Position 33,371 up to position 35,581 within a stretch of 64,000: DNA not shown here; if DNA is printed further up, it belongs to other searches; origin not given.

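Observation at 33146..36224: A phage-encoded SIR2-domain fusion protein flanked by an S24-like peptidase and a PLC-like phosphodiesterase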

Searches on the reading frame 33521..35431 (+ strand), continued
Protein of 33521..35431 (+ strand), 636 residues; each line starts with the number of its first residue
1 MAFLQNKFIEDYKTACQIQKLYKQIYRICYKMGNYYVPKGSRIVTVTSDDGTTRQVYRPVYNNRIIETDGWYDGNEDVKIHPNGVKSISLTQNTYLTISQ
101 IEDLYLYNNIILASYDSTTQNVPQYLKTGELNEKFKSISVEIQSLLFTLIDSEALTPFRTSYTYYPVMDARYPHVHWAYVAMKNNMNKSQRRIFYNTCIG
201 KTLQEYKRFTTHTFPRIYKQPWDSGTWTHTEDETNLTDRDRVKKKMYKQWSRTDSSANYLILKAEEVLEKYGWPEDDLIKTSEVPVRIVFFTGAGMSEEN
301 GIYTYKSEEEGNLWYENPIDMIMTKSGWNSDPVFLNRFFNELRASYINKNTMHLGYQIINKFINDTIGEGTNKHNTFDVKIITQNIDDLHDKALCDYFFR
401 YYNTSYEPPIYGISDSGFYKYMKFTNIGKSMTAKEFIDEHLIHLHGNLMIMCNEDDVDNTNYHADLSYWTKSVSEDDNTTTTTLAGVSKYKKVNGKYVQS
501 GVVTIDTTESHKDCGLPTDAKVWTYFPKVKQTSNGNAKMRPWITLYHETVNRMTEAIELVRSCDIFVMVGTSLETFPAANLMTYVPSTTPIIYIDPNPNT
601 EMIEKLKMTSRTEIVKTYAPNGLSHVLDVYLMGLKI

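Call 46: predict_structure(alignment_id=A3)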
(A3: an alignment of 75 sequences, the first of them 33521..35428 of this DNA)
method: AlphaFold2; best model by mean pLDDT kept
length: 636 residues; sequences in the alignment: 75
mean_pLDDT: 75.4   pTM: 0.71
mean pLDDT of the five models: 75.4, 74.1, 73.6, 73.3, 72.1
residues with pLDDT >= 90: 164; 70-90: 223; 50-70: 195; < 50: 54
segments of 3 or more residues with pLDDT < 50: 37-40, 59-63, 160-165, 212-221, 223-231, 250-253, 409-416
pLDDT, mean of each block of 10 residues (from residue 1): 81 91 84 58 73 70 59 65 56 71 72 64 75 87 86 61 59 90 91 84 62 45 43 67 59 61 90 90 82 89 89 92 96 95 82 62 57 67 93 85 61 48 66 88 94 92 80 60 54 57 53 74 74 77 95 89 90 88 88 93 86 92 83 57
secondary structure, 60 per line:
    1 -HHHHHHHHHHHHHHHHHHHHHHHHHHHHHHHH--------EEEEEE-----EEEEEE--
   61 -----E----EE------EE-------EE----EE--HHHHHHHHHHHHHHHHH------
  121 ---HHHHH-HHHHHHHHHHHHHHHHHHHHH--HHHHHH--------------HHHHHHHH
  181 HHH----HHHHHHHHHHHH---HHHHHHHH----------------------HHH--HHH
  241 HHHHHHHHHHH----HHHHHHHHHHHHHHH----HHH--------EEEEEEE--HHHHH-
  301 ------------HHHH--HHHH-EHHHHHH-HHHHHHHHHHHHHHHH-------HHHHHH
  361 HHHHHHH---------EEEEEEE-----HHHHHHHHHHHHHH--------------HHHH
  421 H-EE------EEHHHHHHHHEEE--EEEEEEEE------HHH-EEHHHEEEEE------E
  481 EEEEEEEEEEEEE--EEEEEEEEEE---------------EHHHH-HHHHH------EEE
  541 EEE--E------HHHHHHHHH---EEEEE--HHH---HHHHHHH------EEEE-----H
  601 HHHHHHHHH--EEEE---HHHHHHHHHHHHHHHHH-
elements in order: H2-33 E42-47 E53-58 H98-114 H124-128 H130-150 H153-158 H173-183 H188-199 H203-210 H238-251 H256-270 E286-292 H295-299 H313-316 H319-322 H325-330 H332-347 H355-367 E377-383 H389-402 H417-421 H433-440 E441-443 E446-453 E469-473 E480-493 E496-505 H522-525 H527-531 E538-543 H553-561 E565-569 H578-584 E591-594 H600-609 E612-615 H619-635
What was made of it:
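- On Sirtuin family proper (Pfam PF02146 SIR2): AF2 model with pLDDT 75 (call 46).
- AF2 model has pLDDT 75 and pTM 0.71 (call 46).
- Tried and rejected: Replaced by a 75-sequence alignment model (call 46).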

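Call 48: fold_search(model_id=the predicted structure, library=pdb)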
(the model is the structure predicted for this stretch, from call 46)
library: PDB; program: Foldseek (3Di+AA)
matches with E <= 10: 516; with E <= 0.001: 271
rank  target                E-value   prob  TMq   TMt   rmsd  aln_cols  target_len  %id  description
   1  6rxj_A                2.2e-10  1.00  0.31  0.78   5.8       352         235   18  Crystal structure of CobB wt in complex with H4K16-Acetyl peptide (released 2020-04-15)
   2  6rxm_A                3.1e-10  1.00  0.30  0.75   5.8       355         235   18  Crystal structure of CobB Ac2 (A76G, I131C, V162G) in complex with H4K16-Acetyl peptide (released 2020-04-15)
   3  1s5p_A                3.8e-10  1.00  0.30  0.77   5.6       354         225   18  Structure and substrate binding properties of cobB, a Sir2 homolog protein deacetylase from Eschericia coli. (released 2004-03-23)
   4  6rxm_D                6.8e-10  1.00  0.30  0.77   5.8       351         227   16  Crystal structure of CobB Ac2 (A76G, I131C, V162G) in complex with H4K16-Acetyl peptide (released 2020-04-15)
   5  1m2g                  7.5e-10  1.00  0.31  0.73   7.9       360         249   17  Sir2 homologue-ADP ribose complex (released 2003-04-08)
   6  6rxm_B                7.5e-10  1.00  0.30  0.75   6.0       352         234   17  Crystal structure of CobB Ac2 (A76G, I131C, V162G) in complex with H4K16-Acetyl peptide (released 2020-04-15)
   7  6rxm_E                8.3e-10  1.00  0.30  0.75   5.9       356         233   16  Crystal structure of CobB Ac2 (A76G, I131C, V162G) in complex with H4K16-Acetyl peptide (released 2020-04-15)
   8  1s7g_E                8.7e-10  1.00  0.29  0.68   8.7       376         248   19  Structural Basis for the Mechanism and Regulation of Sir2 Enzymes (released 2004-03-23)
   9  1m2h                  9.2e-10  1.00  0.31  0.73   7.9       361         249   17  Sir2 homologue S24A mutant-ADP ribose complex (released 2003-04-08)
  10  1m2j                  9.2e-10  1.00  0.31  0.72   7.9       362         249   16  Sir2 homologue H80N mutant-ADP ribose complex (released 2003-04-08)
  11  1m2k                  1.5e-09  1.00  0.31  0.73   7.9       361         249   17  Sir2 homologue F159A mutant-ADP ribose complex (released 2003-04-08)
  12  6rxq_A                1.6e-09  1.00  0.29  0.77   5.7       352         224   17  Crystal structure of CobB Ac2 (A76G,I131C,V162A) in complex with H4K16Cr-2'OH-ADPr peptide intermediate after soaking (released 2020-04-15)
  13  6rxq_C                3.0e-09  1.00  0.29  0.76   5.0       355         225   17  Crystal structure of CobB Ac2 (A76G,I131C,V162A) in complex with H4K16Cr-2'OH-ADPr peptide intermediate after soaking (released 2020-04-15)
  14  1ici_A                3.0e-09  1.00  0.31  0.70   5.8       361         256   16  CRYSTAL STRUCTURE OF A SIR2 HOMOLOG-NAD COMPLEX (released 2001-05-02)
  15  1ici_B                3.2e-09  1.00  0.30  0.73   5.9       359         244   16  CRYSTAL STRUCTURE OF A SIR2 HOMOLOG-NAD COMPLEX (released 2001-05-02)
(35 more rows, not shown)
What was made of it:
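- Foldseek top 50 are all deacylase sirtuins, with CobB at TM 0.78 (call 48).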

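Call 51: fold_search(model_id=the predicted structure, library=viral)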
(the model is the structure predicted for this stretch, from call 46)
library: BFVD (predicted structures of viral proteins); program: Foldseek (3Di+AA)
matches with E <= 10: 145; with E <= 0.001: 5
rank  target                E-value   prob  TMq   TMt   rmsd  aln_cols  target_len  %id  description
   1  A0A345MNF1            8.3e-09  1.00  0.31  0.69   7.6       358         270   18  (no name in the UniProt tables at hand)
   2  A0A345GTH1            1.6e-08  1.00  0.28  0.72   8.5       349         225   17  Deacetylase sirtuin-type domain-containing protein [Streptomyces phage Annadreamy]
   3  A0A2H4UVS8            6.6e-08  1.00  0.29  0.73   6.1       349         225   15  NAD-dependent protein deacylase [Bodo saltans virus]
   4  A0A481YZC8            7.4e-06  1.00  0.28  0.54   9.5       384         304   12  Sir2 family protein [Marseillevirus LCMAC202]
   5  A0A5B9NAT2            9.1e-04  1.00  0.16  0.50   5.1       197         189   16  NAD-dependent protein SIR2 family deacetylase [Klebsiella phage KPN4]
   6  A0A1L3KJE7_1          3.5e-01  0.02  0.08  0.05  29.6       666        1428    9  (no name in the UniProt tables at hand)
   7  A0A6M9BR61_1          4.1e-01  0.02  0.08  0.06  24.4       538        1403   13  Genome polyprotein [Trichosanthes kirilowii picorna-like virus]
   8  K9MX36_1              5.3e-01  0.01  0.08  0.06  32.7       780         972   11  (no name in the UniProt tables at hand)
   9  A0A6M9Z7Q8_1          6.9e-01  0.03  0.12  0.08  27.4       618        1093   12  SF3 helicase domain-containing protein [Riboviria sp.]
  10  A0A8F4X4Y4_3          9.4e-01  0.02  0.11  0.07  23.2       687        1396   11  (no name in the UniProt tables at hand)
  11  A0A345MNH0            9.4e-01  0.01  0.06  0.08  23.7       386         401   11  (no name in the UniProt tables at hand)
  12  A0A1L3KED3            1.1e+00  0.02  0.05  0.05  24.9       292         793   14  (no name in the UniProt tables at hand)
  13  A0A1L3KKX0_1          1.1e+00  0.02  0.08  0.05  25.6       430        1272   13  (no name in the UniProt tables at hand)
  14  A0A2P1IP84            1.3e+00  0.03  0.08  0.09  21.4       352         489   11  Polyprotein (Fragment) [megrivirus C1]
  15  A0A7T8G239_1          1.3e+00  0.02  0.08  0.06  23.1       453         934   12  Nonstructural polyprotein [Soybean thrips dicistrovirus 2]
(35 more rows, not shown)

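Call 53: find_encoding_contigs(protein=P0013, flank=10000, max_places=3)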
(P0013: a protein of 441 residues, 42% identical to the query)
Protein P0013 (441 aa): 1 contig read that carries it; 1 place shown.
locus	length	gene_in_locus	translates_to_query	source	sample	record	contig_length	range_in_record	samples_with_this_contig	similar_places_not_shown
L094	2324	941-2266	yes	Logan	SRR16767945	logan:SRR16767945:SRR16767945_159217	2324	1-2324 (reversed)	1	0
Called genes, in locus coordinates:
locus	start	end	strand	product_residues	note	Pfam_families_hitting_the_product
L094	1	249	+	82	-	?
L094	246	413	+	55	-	-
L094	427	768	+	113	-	-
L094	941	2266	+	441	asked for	PF02146:SIR2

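Call 54: find_encoding_contigs(protein=P0018, flank=10000, max_places=3)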
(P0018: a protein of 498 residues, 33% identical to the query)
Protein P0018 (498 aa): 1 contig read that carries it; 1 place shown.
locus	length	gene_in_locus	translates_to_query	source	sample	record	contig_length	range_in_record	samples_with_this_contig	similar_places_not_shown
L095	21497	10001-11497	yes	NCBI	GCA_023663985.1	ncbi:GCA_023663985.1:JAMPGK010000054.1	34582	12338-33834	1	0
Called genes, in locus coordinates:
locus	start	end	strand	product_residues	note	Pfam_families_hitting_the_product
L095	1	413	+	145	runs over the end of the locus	-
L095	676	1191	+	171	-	-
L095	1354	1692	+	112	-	-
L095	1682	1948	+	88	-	-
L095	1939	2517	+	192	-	-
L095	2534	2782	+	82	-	-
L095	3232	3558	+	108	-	PF01464:SLT (weak)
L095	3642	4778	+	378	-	PF00691:OmpA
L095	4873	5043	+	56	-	-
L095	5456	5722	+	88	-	-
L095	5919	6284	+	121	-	PF00877:NLPC_P60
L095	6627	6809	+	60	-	-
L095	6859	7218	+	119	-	PF03330:DPBB_1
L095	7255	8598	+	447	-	PF00535:Glycos_transf_2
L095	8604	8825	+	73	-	-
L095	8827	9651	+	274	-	-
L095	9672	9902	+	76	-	-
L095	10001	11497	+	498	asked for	PF02146:SIR2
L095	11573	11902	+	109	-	-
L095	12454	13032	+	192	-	-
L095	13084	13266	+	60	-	-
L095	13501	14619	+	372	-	-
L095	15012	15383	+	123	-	-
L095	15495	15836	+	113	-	-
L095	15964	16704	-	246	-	PF01385:OrfB_IS605, PF07282:Cas12f1-like_TNB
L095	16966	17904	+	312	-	PF13180:PDZ_2 (weak)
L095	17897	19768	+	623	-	PF01391:Collagen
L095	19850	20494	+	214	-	-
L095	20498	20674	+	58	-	-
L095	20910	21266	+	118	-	-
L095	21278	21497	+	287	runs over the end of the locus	PF25187:Acb3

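Call 68: get_annotated_region(hit=H7, flank=6000)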
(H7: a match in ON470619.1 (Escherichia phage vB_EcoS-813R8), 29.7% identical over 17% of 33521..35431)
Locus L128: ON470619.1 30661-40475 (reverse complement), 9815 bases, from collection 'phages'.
description: Escherichia phage vB_EcoS-813R8, partial genome.
organism: Escherichia phage vB_EcoS-813R8 (NCBI taxid 2946124)
taxonomy: Viruses; Duplodnaviria; Heunggongvirae; Uroviricota; Caudoviricetes
host: Escherichia coli; source: -; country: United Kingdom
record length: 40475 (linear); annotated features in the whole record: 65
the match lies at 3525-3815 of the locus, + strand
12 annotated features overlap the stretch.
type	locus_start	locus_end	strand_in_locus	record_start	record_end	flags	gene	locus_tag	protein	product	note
CDS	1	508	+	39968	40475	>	-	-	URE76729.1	lipoprotein releasing system transmembrane protein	Lipoprotein releasing system transmembrane protein LolC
CDS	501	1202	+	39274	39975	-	-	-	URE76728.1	lipoprotein-releasing system ATP-binding protein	Lipoprotein-releasing system ATP-binding protein LolD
CDS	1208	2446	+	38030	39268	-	-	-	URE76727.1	lipoprotein releasing system transmembrane protein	Lipoprotein releasing system transmembrane protein LolE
CDS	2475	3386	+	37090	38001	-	-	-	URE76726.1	N-acetyl-D-glucosamine kinase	-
CDS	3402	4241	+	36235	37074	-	-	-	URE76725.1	NAD-dependent protein deacetylase of SIR2 family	-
CDS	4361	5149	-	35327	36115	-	-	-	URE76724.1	inner membrane protein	Inner membrane protein YcfZ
CDS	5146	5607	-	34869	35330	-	-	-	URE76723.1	inner membrane protein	Inner membrane protein YmfA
CDS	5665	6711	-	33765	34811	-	-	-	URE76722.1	spermidine/putrescine import ABC transporter substrate-binding protein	Spermidine/putrescine import ABC transporter substrate-binding protein PotD (TC 3.A.1.11.1)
CDS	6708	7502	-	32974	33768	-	-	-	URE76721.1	spermidine/putrescine import ABC transporter permease protein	Spermidine/putrescine import ABC transporter permease protein PotC (TC 3.A.1.11.1)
CDS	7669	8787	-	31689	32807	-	-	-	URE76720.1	integrase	-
CDS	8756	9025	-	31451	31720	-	-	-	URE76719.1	excisionase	-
CDS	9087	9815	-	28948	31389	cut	-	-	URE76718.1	exodeoxyribonuclease VIII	-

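Call 69: get_annotated_region(hit=H2, flank=5000)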
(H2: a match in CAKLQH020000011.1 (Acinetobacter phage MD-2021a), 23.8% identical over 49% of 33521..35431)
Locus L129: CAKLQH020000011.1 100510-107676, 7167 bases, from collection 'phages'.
description: Acinetobacter phage MD-2021a strain 5899STDY8049191 genome assembly, contig: ERS3583567SCcontig000011, whole genome shotgun sequence.
organism: Acinetobacter phage MD-2021a (NCBI taxid 2899278)
taxonomy: Viruses; Duplodnaviria; Heunggongvirae; Uroviricota; Caudoviricetes
host: -; source: not known; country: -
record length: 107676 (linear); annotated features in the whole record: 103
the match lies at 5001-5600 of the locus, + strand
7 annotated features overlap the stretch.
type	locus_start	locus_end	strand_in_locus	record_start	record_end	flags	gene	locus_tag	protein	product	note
CDS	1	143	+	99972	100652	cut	-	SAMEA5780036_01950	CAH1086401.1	Predicted membrane protein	-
CDS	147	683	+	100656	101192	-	yaiL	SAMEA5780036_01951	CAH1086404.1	nucleoprotein/polynucleotide-associated enzyme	-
CDS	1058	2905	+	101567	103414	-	msbA_3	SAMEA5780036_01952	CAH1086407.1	lipid A export permease MsbA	-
CDS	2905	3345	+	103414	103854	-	-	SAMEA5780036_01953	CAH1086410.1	bifunctional aldehyde dehydrogenase/enoyl-CoA hydratase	-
CDS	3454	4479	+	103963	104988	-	appY_4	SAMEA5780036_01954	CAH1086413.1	DNA-binding transcriptional activator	-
CDS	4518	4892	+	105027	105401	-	gcvH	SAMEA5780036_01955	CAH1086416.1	glycine cleavage system protein H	-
CDS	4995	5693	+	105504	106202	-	cobB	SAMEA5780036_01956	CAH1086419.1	NAD-dependent deacetylase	-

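Call 71: search_dna_similar(query=P0017, collection=phages, mode=protein, max_evalue=0.001, max_rows=40)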
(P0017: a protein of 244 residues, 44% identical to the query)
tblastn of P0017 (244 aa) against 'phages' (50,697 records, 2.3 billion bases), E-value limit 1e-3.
Records with a match: 1010; places in all: 1010; records where one place covers at least 80% of the query: 277.
Best place of each record, by identity: <60% 1010.
By first word of the organism name: Escherichia 373; Salmonella 284; Klebsiella 122; Vibrio 50; Bacteriophage 30; Campylobacter 25; Erwinia 15; Streptomyces 14; Phage 14; Bacillus 10; and 27 more.
By host as written in the record: - 148; Escherichia coli 115; Salmonella enterica subsp. enterica serovar Enteritidis PT1 39; Klebsiella pneumoniae 38; Escherichia coli K-12 33; Escherichia coli K-12 MG1655 30; Salmonella sp. 26; Salmonella enterica subsp. enterica serovar Enteritidis 24; and 250 more.
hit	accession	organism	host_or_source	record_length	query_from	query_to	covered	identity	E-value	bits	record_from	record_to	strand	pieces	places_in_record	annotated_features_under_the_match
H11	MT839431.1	Bacteriophage sp.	human fecal samples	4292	3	235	95%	43.6%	4e-56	198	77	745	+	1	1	record has no annotation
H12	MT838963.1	Bacteriophage sp.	human fecal samples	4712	2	235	96%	41.4%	7e-45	166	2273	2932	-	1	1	record has no annotation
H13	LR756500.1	uncultured phage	metagenomic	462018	3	236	96%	41.3%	1e-45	168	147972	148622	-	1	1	record has no annotation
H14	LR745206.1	uncultured phage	metagenomic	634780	2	235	96%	39.3%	2e-43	161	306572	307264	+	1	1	record has no annotation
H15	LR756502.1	uncultured phage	metagenomic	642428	3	235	95%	38.8%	1e-39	151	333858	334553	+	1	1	record has no annotation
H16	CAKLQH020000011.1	Acinetobacter phage MD-2021a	not known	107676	2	241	98%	37.4%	2e-42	159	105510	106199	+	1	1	cobB: NAD-dependent deacetylase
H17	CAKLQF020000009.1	Acinetobacter phage MD-2021a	not known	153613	2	241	98%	37.4%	2e-42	159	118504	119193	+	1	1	cobB: NAD-dependent deacetylase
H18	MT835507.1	Bacteriophage sp.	human fecal samples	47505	3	197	80%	42.4%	6e-33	131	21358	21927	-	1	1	record has no annotation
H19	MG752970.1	Ralstonia phage RsoM2USA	Ralstonia solanacearum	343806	3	232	94%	34.5%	4e-28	117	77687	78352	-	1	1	hypothetical protein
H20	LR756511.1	uncultured phage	metagenomic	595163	3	198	80%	40.1%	2e-29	121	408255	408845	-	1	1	record has no annotation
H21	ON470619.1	Escherichia phage vB_EcoS-813R8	Escherichia coli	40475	2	199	81%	39.1%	3e-35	138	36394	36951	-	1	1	NAD-dependent protein deacetylase of SIR2 family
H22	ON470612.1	Escherichia phage vB_EcoS-640R1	Escherichia coli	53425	2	199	81%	39.1%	3e-35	138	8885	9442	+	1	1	NAD-dependent protein deacetylase of SIR2 family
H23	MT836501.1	Bacteriophage sp.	human fecal samples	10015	3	209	85%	36.9%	2e-30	124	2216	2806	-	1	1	record has no annotation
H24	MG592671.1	Vibrio phage 2.275.O._10N.286.54.E11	Vibrio cyclitrophicus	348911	2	218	89%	35.1%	7e-29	119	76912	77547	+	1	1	Sir2 family protein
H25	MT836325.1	Bacteriophage sp.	human fecal samples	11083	3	208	84%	36.4%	3e-28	117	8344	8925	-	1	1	record has no annotation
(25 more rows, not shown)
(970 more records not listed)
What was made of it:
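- P0017, a short member of the clade, is 39% identical to E. coli CobB (call 71). T5-type phage sirtuins are less similar to this clade than CobB is (32% and E=2e-16 vs 39% and E=3e-35, call 71).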
